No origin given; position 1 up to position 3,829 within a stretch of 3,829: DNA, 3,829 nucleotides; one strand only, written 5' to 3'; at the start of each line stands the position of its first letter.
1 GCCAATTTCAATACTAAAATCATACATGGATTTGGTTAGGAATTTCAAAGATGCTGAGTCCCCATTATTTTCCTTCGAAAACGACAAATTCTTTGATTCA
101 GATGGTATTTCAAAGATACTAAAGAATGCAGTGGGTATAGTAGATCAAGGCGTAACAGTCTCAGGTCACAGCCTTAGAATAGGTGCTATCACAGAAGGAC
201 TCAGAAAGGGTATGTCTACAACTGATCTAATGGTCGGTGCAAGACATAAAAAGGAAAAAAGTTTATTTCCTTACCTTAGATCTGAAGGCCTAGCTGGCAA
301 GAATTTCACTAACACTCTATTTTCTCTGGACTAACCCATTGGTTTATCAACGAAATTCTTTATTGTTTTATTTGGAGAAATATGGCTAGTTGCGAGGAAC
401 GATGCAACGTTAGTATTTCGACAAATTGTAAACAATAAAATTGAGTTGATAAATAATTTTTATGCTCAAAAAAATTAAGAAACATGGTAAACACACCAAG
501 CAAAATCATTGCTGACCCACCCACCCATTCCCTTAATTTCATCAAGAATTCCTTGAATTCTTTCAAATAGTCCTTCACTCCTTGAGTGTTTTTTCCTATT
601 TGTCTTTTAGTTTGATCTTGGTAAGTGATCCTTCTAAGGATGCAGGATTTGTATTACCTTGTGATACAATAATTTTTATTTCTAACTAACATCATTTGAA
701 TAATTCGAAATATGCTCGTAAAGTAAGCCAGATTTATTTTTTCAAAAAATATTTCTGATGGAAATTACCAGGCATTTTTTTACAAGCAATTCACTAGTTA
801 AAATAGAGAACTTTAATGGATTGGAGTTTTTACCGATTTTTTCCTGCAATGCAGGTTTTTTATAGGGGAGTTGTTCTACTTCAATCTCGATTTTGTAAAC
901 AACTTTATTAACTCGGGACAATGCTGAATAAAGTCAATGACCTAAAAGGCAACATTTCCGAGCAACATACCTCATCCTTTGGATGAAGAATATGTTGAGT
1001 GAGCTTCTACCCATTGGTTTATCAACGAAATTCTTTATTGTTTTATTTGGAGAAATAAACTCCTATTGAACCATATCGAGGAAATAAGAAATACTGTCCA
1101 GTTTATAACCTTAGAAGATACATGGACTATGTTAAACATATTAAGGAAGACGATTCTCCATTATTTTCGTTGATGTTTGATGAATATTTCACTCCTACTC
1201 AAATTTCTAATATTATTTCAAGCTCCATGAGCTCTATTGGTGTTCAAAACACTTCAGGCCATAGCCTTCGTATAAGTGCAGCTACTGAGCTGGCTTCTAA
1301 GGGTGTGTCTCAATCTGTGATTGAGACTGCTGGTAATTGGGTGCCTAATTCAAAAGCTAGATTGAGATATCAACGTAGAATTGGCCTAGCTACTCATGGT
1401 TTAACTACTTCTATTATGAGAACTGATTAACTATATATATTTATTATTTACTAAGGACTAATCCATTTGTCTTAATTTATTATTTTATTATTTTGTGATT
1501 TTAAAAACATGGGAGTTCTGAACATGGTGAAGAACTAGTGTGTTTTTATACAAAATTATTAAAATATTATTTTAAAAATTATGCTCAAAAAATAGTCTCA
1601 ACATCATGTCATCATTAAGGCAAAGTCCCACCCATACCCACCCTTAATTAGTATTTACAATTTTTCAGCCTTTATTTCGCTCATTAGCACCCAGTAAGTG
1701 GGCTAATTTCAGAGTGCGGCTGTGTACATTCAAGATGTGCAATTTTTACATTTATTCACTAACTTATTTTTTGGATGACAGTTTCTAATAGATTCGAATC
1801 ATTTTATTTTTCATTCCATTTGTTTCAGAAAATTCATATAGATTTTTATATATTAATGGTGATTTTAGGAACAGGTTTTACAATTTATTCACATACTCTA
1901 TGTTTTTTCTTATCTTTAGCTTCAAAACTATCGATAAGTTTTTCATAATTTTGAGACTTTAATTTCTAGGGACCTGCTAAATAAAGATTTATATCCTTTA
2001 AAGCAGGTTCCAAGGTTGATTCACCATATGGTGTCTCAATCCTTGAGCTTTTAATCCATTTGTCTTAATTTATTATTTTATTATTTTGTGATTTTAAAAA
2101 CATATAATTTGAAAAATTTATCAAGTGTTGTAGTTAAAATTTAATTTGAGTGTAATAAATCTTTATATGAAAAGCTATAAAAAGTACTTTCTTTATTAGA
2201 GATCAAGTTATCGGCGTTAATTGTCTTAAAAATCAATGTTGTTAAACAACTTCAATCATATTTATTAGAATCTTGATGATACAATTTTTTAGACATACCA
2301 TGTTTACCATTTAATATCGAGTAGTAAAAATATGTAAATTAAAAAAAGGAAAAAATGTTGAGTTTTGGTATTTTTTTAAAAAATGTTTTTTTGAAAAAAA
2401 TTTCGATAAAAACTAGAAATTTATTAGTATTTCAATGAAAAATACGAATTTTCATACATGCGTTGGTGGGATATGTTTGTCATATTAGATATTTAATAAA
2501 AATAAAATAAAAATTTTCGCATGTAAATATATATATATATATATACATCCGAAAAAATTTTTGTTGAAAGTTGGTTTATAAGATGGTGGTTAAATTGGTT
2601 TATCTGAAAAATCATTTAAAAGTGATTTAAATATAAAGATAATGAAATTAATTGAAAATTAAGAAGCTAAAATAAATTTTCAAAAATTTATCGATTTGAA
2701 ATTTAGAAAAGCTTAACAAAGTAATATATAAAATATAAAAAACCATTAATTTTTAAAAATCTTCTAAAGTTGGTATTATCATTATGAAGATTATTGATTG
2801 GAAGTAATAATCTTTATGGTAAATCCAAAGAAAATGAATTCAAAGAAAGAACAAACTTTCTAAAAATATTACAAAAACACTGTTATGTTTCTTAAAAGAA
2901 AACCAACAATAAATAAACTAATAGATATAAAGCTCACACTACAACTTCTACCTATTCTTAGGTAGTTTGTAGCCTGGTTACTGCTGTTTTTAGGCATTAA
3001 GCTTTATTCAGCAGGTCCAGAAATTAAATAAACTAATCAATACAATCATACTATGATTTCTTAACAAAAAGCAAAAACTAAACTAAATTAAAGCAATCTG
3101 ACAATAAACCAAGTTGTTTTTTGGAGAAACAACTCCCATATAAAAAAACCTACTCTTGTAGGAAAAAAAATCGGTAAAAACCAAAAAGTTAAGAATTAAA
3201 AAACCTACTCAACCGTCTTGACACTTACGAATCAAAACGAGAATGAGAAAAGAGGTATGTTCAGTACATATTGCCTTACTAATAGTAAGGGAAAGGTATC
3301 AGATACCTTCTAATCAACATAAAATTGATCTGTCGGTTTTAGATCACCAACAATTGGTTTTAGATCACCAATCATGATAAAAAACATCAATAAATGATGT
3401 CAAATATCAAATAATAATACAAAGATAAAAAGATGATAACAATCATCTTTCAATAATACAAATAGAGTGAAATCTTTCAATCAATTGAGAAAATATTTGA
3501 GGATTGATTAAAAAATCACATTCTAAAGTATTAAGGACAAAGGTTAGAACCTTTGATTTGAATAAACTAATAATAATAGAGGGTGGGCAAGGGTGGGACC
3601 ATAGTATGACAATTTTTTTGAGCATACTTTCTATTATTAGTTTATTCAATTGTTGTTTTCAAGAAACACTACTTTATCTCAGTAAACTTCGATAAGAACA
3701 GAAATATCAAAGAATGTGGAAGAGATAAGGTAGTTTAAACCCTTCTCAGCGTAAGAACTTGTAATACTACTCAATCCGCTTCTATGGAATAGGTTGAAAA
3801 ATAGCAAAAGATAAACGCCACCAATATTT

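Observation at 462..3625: Three-member element family ending in a canonical G-quadruplex motif within about 80% AT DNA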

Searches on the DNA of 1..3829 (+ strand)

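Call 5: search_rna_families(source=window, threshold=evalue, max_evalue=10)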
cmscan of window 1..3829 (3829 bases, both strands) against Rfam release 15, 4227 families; matches with E-value up to 10: 7.
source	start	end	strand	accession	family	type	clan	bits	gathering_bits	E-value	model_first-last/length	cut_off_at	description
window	2514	2555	+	RF04161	mir-3688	Gene; miRNA;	-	25.5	84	0.05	24-65/88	no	mir-3688 microRNA precursor family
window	2514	2555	-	RF04161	mir-3688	Gene; miRNA;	-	25.3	84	0.056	24-65/88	no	mir-3688 microRNA precursor family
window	2508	2563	+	RF04052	mir-466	Gene; miRNA;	-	24.1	85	0.21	1-80/80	no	mir-466 microRNA precursor family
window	2514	2553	-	RF04154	mir-1277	Gene; miRNA;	-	21.1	81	1.9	1-78/78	no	mir-1277 microRNA precursor family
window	2516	2555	+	RF04154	mir-1277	Gene; miRNA;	-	19.8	81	4.1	1-78/78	no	mir-1277 microRNA precursor family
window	714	787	-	RF00439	SNORD87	Gene; snRNA; snoRNA; CD-box;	-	18.1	50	7.6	1-85/85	no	Small nucleolar RNA SNORD87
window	2513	2556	-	RF04176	mir-3149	Gene; miRNA;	-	18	100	9.8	1-83/83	no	mir-3149 microRNA precursor family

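Call 7: search_dna_similar(query=window:1-3829:+, collection=plasmids, mode=distant)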
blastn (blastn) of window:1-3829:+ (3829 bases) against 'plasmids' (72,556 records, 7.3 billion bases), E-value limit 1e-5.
No match.

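Call 8: search_dna_similar(query=window:1-3829:+, collection=phages, mode=distant)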
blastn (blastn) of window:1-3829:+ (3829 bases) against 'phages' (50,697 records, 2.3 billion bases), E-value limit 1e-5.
No match.
